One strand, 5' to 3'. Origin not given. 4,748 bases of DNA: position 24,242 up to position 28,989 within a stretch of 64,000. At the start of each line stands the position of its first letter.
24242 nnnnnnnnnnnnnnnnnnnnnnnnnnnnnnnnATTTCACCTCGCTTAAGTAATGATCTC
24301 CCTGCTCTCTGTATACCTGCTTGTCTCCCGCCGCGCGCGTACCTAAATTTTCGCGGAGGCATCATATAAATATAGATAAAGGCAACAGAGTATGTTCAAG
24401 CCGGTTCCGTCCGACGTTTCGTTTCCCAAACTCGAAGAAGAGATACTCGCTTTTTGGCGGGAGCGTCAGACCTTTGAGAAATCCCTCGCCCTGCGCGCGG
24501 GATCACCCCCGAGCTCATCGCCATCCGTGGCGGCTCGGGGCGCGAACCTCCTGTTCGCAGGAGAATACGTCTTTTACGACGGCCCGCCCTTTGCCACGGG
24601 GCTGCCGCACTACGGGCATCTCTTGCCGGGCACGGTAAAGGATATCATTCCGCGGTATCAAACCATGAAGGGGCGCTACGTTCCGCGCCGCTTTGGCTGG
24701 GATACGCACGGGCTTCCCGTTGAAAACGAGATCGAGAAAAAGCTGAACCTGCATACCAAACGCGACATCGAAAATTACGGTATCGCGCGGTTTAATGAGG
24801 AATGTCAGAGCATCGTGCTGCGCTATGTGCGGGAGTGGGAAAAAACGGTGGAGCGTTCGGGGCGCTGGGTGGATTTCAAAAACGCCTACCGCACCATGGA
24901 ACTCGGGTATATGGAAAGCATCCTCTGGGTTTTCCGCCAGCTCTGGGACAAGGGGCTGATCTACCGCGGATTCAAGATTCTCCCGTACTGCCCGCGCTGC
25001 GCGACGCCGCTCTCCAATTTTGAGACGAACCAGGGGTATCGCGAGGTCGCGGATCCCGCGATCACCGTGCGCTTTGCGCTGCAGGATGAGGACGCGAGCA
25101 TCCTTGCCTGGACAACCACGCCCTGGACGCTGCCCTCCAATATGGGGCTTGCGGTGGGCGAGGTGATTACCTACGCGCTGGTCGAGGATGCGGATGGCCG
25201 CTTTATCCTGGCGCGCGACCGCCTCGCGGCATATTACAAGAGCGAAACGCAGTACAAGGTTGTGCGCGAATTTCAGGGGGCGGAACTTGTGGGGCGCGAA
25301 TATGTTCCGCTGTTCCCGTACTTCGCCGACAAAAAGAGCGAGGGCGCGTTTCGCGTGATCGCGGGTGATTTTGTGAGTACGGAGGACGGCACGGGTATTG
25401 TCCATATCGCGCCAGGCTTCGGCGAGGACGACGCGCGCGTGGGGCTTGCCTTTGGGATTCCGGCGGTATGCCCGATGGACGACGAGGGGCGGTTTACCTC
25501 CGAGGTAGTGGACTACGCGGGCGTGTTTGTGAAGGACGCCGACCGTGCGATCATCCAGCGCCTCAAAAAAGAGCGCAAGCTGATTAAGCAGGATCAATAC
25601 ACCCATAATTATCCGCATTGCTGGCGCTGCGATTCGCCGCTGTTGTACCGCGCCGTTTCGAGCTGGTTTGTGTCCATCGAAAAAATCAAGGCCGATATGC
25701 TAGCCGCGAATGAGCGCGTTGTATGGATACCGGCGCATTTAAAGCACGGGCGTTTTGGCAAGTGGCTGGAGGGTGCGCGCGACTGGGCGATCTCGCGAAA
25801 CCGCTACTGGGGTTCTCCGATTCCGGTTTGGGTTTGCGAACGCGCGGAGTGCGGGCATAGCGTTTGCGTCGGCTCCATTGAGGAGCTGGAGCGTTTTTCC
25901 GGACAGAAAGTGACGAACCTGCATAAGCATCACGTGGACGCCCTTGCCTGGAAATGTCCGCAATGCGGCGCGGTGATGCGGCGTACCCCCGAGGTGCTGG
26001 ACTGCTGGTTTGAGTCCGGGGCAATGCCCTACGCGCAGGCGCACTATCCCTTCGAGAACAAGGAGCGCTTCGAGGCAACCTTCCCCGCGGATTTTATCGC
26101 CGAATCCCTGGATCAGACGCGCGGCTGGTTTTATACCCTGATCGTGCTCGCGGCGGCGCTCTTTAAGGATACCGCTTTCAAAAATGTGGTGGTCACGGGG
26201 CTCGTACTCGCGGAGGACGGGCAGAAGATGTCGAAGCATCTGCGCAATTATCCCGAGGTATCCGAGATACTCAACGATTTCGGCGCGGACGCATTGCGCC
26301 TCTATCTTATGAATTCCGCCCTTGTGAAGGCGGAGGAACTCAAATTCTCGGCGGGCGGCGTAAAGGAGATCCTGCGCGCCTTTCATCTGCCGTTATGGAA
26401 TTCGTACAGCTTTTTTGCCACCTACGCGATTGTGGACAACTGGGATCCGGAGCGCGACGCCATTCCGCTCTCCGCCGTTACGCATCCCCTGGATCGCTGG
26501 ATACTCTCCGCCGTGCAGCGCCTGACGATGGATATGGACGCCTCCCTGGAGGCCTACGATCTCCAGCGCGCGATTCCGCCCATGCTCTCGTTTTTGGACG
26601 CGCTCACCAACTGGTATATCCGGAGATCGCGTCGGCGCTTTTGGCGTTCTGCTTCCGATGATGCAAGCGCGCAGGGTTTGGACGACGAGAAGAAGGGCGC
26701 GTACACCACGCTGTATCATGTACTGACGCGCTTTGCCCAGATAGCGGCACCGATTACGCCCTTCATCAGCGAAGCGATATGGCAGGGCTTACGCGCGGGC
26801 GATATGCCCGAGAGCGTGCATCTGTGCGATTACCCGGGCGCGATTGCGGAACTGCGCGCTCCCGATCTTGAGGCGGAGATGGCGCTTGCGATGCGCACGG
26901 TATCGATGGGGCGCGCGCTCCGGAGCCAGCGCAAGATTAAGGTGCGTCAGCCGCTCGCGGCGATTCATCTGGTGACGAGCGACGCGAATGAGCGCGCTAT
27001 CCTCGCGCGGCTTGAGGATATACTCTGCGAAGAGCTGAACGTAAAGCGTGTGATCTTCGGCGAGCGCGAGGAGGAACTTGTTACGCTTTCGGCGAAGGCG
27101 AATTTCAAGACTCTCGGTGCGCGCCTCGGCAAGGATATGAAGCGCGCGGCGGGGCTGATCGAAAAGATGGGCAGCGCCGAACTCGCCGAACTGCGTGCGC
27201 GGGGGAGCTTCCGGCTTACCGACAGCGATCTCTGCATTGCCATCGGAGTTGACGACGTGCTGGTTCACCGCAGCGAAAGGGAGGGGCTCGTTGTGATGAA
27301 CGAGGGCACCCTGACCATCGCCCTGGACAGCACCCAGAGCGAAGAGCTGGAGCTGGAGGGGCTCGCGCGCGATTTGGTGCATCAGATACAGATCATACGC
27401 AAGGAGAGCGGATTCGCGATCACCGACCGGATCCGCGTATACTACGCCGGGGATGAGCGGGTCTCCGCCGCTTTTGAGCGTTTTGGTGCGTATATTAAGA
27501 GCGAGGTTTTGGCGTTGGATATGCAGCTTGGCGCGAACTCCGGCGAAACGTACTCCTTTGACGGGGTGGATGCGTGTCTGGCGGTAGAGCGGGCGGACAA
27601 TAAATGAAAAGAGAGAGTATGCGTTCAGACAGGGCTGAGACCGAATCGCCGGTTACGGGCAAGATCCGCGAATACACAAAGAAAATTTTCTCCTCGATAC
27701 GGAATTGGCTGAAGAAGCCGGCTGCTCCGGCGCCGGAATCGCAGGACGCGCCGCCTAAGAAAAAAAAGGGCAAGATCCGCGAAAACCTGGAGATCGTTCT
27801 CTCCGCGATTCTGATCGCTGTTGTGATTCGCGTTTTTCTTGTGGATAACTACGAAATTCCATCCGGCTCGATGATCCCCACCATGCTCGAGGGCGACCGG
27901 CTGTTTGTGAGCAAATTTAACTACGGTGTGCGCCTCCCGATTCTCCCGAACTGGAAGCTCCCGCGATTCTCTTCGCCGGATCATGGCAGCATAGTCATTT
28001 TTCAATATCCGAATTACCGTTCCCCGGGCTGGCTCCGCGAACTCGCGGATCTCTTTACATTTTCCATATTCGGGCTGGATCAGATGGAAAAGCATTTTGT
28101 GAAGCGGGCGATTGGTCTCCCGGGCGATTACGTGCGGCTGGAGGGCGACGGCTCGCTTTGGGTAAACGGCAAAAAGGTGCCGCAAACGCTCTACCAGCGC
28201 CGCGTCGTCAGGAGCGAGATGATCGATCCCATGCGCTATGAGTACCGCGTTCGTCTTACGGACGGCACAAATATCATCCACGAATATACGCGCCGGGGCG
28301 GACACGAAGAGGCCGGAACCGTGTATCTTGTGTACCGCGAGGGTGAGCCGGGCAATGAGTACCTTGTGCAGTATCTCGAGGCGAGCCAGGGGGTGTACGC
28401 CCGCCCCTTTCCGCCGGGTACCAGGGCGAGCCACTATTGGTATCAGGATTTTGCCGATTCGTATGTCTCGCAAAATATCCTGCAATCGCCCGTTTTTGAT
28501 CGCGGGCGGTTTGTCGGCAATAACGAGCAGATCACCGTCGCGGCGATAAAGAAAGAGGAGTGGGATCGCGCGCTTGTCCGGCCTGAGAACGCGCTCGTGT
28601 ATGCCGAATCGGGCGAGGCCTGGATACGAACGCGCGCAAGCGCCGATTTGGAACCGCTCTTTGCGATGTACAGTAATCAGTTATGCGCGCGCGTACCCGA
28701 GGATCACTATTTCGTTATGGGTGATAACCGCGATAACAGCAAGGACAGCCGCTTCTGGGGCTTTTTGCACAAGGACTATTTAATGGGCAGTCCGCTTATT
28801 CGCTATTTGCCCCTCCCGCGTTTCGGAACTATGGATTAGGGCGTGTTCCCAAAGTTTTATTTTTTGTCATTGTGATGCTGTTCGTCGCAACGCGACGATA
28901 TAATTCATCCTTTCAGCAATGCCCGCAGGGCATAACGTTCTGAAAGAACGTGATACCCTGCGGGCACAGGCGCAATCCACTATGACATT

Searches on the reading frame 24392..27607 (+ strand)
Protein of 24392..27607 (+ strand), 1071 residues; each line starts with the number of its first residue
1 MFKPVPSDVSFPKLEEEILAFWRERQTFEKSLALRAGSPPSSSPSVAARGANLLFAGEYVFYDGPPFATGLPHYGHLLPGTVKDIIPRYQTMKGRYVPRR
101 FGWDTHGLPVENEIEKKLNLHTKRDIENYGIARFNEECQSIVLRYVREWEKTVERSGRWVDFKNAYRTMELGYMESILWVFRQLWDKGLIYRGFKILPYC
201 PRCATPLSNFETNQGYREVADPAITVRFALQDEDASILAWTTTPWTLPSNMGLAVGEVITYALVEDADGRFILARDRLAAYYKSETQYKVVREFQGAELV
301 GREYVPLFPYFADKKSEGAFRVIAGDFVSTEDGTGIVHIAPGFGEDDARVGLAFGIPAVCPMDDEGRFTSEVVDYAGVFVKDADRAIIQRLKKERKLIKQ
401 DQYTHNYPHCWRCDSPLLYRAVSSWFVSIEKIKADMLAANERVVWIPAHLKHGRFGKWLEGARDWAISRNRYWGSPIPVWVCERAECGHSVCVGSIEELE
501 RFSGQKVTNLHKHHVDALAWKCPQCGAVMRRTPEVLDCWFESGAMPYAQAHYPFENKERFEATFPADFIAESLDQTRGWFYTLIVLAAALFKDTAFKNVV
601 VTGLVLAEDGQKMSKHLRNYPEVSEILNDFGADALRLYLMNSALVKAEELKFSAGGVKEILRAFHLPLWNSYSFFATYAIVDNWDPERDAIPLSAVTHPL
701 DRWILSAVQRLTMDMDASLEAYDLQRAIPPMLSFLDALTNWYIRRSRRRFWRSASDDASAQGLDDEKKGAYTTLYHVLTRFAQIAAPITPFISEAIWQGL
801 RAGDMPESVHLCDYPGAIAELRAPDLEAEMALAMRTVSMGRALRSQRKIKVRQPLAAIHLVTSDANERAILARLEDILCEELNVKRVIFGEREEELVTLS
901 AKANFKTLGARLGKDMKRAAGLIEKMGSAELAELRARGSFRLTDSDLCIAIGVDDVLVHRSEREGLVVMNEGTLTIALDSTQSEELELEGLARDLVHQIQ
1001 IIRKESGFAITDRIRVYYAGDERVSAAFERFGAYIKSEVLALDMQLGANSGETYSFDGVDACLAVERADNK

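Call 60: search_protein_families(library=ncbifam, proteins=[window:24392-27607:+], max_evalue=0.00001)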
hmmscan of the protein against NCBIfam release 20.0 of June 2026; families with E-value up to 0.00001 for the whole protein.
window:24392-27607:+ (1071 aa): 15 families
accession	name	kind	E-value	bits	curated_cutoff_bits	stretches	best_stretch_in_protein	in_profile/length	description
TIGR00392.1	ileS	equivalog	1.8e-279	929.7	621.4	1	6-870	3-859/861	isoleucine--tRNA ligase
NF000258.1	MupB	exception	4.3e-225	749.9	1900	1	16-1020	10-981/1033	mupirocin-resistant isoleucine--tRNA ligase MupB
NF000257.1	MupA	exception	1.8e-222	741.1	1900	1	17-1019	11-974/1024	mupirocin-resistant isoleucine--tRNA ligase MupA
TIGR00422.1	valS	equivalog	5.3e-125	418.4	612.1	2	321-909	255-808/863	valine--tRNA ligase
NF009687.0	PRK13208.1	equivalog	1.3e-116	390.7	738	2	321-896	254-795/801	valine--tRNA ligase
NF004349.1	PRK05729.1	equivalog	7.4e-107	358.6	704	2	320-897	248-777/860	valine--tRNA ligase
NF040702.1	ileS_w_GNAT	exception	2.6e-94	316.8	1999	2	270-876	447-1032/1100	isoleucine--tRNA ligase, N-acetyltransferase domain-containing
NF011492.0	PRK14900.1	equivalog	4.5e-76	256.6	1783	2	326-876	270-785/1044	valine--tRNA ligase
NF000540.1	alt_ValS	exception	7.8e-54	182.9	900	2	373-877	335-817/827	valine--tRNA ligase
NF008957.0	PRK12300.1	subfamily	6.4e-52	176.7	677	2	66-341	41-315/946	leucine--tRNA ligase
TIGR00395.1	leuS_arch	equivalog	1.8e-43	148.7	648.5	2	66-344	34-312/938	leucine--tRNA ligase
TIGR00396.1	leuS_bact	equivalog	7.8e-31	107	548.4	2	66-216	38-173/843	leucine--tRNA ligase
TIGR00398.1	metG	equivalog_domain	2.2e-21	76.2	336.35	2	595-800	311-501/530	methionine--tRNA ligase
NF001100.0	PRK00133.1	equivalog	3.4e-13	49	587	0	595-802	314-504/676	methionine--tRNA ligase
NF008900.0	PRK12267.1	equivalog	2.4e-12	46.1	598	1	550-795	239-468/648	methionine--tRNA ligase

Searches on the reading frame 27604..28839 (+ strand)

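Call 60: search_protein_families(library=ncbifam, proteins=[window:27604-28839:+], max_evalue=0.00001)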
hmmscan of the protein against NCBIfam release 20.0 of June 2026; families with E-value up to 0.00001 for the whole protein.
window:27604-28839:+ (411 aa): 2 families
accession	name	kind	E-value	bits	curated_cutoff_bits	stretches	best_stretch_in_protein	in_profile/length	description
TIGR02227.1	sigpep_I_bact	equivalog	2.1e-39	135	47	2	63-199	3-103/162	signal peptidase I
NF008114.0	PRK10861.1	equivalog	8.7e-31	107.4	277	2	53-139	55-140/324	signal peptidase I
